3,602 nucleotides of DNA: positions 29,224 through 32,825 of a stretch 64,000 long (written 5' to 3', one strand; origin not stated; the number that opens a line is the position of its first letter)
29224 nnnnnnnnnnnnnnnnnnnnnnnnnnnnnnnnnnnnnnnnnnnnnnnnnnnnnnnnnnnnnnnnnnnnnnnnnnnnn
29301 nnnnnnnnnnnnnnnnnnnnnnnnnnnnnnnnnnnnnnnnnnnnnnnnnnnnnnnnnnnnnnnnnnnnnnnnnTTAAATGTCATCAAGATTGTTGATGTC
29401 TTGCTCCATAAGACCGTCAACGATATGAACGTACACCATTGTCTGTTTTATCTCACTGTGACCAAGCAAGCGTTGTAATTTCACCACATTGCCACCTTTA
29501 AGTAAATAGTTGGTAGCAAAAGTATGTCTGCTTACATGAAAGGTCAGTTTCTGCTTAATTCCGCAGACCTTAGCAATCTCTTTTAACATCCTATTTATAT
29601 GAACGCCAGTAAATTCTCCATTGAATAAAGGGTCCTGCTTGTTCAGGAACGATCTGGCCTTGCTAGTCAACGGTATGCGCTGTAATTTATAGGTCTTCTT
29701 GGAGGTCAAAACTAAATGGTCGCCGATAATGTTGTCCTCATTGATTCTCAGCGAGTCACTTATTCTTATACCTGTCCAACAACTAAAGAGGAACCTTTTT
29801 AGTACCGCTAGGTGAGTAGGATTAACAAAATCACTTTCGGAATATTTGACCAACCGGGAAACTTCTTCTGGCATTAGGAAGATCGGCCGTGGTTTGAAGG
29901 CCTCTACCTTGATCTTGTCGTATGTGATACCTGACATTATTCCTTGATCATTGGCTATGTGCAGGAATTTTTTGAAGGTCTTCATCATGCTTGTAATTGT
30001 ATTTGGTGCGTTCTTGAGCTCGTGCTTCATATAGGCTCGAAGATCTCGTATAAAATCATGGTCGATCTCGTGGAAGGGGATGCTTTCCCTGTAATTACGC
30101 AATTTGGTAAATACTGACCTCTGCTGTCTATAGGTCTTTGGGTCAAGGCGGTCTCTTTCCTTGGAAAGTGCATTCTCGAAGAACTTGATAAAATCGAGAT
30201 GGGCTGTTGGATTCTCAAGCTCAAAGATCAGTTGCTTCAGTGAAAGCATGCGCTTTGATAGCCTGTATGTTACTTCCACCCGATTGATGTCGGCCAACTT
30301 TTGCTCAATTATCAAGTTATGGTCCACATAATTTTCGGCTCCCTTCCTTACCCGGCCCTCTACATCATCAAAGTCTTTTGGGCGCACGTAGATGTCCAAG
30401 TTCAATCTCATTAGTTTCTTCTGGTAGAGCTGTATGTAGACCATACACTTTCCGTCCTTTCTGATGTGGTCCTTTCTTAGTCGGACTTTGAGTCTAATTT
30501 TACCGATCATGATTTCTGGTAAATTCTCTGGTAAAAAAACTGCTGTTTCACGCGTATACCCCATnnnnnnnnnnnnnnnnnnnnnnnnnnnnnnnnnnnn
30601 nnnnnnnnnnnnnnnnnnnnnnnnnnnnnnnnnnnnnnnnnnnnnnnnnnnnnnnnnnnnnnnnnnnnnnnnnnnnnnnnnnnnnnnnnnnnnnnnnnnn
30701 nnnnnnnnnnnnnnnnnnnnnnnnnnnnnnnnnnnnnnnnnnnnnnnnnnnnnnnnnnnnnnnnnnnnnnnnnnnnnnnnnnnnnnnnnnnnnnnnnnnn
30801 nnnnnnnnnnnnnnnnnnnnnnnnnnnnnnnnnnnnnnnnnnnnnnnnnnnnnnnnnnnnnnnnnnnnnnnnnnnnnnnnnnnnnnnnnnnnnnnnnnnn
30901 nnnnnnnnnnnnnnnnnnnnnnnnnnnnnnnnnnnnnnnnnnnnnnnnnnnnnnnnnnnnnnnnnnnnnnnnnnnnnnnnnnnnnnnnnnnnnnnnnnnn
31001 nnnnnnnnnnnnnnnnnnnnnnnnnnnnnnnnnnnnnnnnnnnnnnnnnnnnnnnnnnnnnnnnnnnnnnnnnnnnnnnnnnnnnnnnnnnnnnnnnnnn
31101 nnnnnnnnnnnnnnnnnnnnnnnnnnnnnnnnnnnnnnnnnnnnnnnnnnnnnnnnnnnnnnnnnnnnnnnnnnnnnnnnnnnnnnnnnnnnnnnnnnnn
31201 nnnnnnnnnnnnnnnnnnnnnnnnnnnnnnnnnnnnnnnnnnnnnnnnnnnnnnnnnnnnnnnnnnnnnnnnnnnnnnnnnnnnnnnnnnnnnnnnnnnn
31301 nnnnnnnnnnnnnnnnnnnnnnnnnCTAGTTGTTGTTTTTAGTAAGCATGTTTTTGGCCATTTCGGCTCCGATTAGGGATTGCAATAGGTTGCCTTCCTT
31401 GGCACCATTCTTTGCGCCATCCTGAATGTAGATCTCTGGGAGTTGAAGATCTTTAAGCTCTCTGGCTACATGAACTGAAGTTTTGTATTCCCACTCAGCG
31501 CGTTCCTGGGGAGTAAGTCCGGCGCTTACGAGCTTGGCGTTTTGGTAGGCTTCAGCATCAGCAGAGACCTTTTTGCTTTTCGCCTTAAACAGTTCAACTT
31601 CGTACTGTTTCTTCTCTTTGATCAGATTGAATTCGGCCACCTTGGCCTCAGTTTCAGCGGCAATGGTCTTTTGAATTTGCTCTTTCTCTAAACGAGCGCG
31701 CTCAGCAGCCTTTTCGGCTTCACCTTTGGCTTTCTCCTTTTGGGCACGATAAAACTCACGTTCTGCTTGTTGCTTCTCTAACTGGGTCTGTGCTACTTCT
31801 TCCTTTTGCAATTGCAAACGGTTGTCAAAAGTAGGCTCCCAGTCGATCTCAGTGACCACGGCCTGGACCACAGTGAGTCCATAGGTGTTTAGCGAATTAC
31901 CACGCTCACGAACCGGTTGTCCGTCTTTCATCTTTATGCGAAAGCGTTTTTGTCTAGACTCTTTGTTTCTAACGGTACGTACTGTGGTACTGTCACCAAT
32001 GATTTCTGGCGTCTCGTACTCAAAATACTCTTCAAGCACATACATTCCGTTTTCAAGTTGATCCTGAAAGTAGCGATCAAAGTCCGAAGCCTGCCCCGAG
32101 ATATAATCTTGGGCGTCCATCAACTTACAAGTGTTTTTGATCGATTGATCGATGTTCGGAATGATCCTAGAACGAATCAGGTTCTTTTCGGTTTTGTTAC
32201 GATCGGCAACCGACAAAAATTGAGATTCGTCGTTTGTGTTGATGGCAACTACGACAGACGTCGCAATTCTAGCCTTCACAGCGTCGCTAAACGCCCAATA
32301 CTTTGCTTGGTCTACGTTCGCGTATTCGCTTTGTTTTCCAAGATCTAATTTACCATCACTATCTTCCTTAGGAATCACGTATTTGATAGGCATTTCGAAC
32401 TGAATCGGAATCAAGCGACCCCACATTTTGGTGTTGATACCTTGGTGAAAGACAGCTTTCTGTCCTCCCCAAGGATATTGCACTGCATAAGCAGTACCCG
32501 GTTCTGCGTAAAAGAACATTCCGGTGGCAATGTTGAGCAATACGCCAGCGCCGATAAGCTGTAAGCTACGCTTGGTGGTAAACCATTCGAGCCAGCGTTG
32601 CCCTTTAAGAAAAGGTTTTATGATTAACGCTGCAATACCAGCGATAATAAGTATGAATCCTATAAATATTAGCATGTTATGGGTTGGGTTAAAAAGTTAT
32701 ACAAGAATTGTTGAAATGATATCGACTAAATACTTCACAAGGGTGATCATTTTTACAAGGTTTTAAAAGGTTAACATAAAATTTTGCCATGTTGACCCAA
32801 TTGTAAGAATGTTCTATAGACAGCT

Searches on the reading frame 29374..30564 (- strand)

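Call 77: search_protein_families(library=pfam, proteins=[window:29374-30564:-], max_evalue=0.0001)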
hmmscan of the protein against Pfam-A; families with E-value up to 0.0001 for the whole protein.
window:29374-30564:- (396 aa): 3 families
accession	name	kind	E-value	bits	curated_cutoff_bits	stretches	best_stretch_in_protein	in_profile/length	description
PF00589.27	Phage_integrase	-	5.4e-18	65.8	27.1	1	230-381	3-168/172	Phage integrase family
PF13102.12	Phage_int_SAM_5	-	1.6e-17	64.1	22.3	1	124-215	1-93/98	Phage integrase SAM-like domain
PF17293.8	Arm-DNA-bind_5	-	1.8e-07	32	22.6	1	27-112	1-86/87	Arm DNA-binding domain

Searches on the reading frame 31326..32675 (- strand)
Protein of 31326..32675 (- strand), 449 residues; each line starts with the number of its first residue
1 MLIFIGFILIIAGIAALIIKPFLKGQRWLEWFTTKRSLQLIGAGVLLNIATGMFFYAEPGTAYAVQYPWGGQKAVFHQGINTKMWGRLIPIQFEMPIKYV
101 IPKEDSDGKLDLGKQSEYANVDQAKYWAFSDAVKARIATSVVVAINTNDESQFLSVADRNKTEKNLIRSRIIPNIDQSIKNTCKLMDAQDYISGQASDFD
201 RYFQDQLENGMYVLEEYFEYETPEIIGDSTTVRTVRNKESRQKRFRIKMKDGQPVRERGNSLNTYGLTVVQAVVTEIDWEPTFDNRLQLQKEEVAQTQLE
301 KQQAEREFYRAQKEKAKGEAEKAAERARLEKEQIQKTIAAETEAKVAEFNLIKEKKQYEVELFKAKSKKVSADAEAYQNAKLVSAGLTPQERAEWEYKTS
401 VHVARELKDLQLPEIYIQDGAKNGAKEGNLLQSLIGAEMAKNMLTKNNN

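Call 77: search_protein_families(library=pfam, proteins=[window:31326-32675:-], max_evalue=0.0001)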
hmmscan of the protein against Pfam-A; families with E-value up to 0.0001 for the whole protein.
window:31326-32675:- (449 aa): 1 family
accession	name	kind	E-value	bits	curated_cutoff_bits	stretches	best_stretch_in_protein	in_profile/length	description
PF01145.31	Band_7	-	1.7e-05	25.4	23.6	1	127-307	52-168/176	SPFH domain / Band 7 family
